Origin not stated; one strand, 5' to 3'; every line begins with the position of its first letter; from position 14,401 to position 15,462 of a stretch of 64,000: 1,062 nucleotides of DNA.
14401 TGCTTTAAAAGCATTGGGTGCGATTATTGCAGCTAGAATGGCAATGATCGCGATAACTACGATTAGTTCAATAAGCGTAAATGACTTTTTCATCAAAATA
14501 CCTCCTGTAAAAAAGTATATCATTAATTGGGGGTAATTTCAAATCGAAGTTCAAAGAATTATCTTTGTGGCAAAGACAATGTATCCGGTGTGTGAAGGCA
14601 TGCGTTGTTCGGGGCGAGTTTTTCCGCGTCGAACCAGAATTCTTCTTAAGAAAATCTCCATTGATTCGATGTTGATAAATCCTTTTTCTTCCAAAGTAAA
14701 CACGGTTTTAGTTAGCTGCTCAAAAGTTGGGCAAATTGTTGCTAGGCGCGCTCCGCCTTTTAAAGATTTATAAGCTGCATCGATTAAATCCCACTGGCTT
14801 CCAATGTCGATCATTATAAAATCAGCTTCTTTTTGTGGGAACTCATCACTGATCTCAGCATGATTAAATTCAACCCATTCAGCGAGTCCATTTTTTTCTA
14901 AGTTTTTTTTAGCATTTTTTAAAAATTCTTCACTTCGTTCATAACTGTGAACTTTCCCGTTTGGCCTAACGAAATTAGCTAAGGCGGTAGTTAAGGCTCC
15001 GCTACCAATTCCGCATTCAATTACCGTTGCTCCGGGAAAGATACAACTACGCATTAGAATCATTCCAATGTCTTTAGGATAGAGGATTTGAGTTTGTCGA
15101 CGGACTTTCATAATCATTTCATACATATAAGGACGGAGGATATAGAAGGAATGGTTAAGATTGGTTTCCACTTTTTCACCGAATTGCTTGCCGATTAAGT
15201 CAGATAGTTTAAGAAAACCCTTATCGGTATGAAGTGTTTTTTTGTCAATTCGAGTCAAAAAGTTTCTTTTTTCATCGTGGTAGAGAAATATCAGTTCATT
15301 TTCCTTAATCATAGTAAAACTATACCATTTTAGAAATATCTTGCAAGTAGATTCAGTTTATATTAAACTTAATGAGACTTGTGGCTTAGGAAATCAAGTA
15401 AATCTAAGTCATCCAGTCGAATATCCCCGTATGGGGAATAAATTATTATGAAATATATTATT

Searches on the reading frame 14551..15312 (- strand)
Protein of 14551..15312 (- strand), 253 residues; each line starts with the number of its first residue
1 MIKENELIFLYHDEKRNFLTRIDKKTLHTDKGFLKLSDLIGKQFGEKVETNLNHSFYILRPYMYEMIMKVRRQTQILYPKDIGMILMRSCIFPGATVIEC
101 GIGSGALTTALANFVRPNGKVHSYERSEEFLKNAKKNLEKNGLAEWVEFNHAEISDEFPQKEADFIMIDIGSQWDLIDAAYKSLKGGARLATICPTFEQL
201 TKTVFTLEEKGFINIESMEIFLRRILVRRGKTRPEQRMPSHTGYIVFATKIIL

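Call 8: search_protein_families(library=pfam, proteins=[window:14551-15312:-], max_evalue=0.01)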
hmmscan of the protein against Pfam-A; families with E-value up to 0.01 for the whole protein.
window:14551-15312:- (253 aa): 13 families
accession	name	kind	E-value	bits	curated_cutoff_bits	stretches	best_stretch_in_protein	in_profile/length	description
PF08704.16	GCD14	-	9.3e-35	120.9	26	1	67-230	14-182/247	tRNA methyltransferase complex GCD14 subunit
PF13847.12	Methyltransf_31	-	1.4e-11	44.7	27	1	93-168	3-80/145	Methyltransferase domain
PF01135.25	PCMT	-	9.2e-10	39.1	20.3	1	60-190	41-169/210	Protein-L-isoaspartate(D-aspartate) O-methyltransferase (PCMT)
PF13649.12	Methyltransf_25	-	2e-07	32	27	1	97-168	1-70/97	Methyltransferase domain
PF05175.20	MTS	-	6.3e-07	29.6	23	1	95-168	33-104/170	Methyltransferase small domain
PF13578.12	Methyltransf_24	-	1.1e-06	30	26.3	1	98-174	1-80/105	Methyltransferase domain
PF01209.24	Ubie_methyltran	-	2.9e-06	27.2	20.1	1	87-171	41-125/233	ubiE/COQ5 methyltransferase family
PF08241.18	Methyltransf_11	-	4.4e-06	27.7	21.2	1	99-168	2-66/95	Methyltransferase domain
PF08242.18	Methyltransf_12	-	0.00024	22.2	30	1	99-166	2-69/98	Methyltransferase domain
PF00398.26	RrnaAD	-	0.00025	20.7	24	1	84-149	21-83/263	Ribosomal RNA adenine dimethylase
PF06325.19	PrmA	-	0.00054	20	22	1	91-191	159-257/296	Ribosomal protein L11 methyltransferase (PrmA)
PF13679.12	Methyltransf_32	-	0.0085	16.5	27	0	95-162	27-98/143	Methyltransferase domain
PF01596.23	Methyltransf_3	-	0.0086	15.8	22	0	95-169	46-127/204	O-methyltransferase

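Call 47: find_related_loci(query=window:14551-15312:-, collection=metagenome_contigs, flank=4000)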
Query window:14551-15312:- (253 aa) in metagenome_contigs; peptide patterns used: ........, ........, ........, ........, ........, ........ (x = any residue, [..] = any of these).
83 stretches matched a pattern; 13 encode a relative of the query (tblastn E <= 1e-3); 13 distinct loci.
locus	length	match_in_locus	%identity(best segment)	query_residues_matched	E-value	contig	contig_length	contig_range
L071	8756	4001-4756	85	1-252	3e-150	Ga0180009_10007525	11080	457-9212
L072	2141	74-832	84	1-253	5e-158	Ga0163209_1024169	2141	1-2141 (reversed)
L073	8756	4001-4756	83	1-252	8e-146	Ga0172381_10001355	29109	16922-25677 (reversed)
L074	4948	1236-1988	82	1-251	9e-147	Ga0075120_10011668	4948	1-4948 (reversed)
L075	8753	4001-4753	82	1-251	2e-144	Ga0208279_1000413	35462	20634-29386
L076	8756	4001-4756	75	1-252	4e-134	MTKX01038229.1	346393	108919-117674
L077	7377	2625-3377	74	1-251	2e-131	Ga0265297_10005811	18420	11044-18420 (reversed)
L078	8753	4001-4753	72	1-251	7e-130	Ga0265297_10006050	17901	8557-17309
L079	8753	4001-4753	72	1-251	7e-130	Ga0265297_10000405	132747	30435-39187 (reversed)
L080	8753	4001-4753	71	1-251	1e-128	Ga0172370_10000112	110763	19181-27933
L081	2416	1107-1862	71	1-252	1e-133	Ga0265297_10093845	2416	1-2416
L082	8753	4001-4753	74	1-251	2e-131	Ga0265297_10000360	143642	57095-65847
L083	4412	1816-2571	46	2-252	1e-76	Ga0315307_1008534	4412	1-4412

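Call 53: find_encoding_contigs(protein=window:14551-15312:-, flank=8000, max_places=5)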
Protein window:14551-15312:- (253 aa): 1 contig read that carries it; 1 place shown.
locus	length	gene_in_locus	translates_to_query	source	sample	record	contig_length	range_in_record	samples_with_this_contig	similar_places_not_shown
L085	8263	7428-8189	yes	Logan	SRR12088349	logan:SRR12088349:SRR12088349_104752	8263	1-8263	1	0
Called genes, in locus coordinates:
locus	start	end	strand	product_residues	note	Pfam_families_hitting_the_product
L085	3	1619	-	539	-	?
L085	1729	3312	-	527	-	PF00682:HMGL-like, PF22617:HCS_D2, PF08502:LeuA_dimer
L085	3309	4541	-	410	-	PF00696:AA_kinase, PF22629:ACT_AHAS_ss (faint), PF01842:ACT, PF22468:ACT_9, PF13840:ACT_7, PF22468:ACT_9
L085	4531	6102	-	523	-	PF02554:CstA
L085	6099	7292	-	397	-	PF01676:Metalloenzyme, PF10143:PhosphMutase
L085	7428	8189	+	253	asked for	PF01135:PCMT, PF08704:GCD14, PF01209:Ubie_methyltran (weak), PF05175:MTS (weak), PF13847:Methyltransf_31, PF08241:Methyltransf_11 (weak), PF13578:Methyltransf_24 (weak), PF13649:Methyltransf_25 (weak)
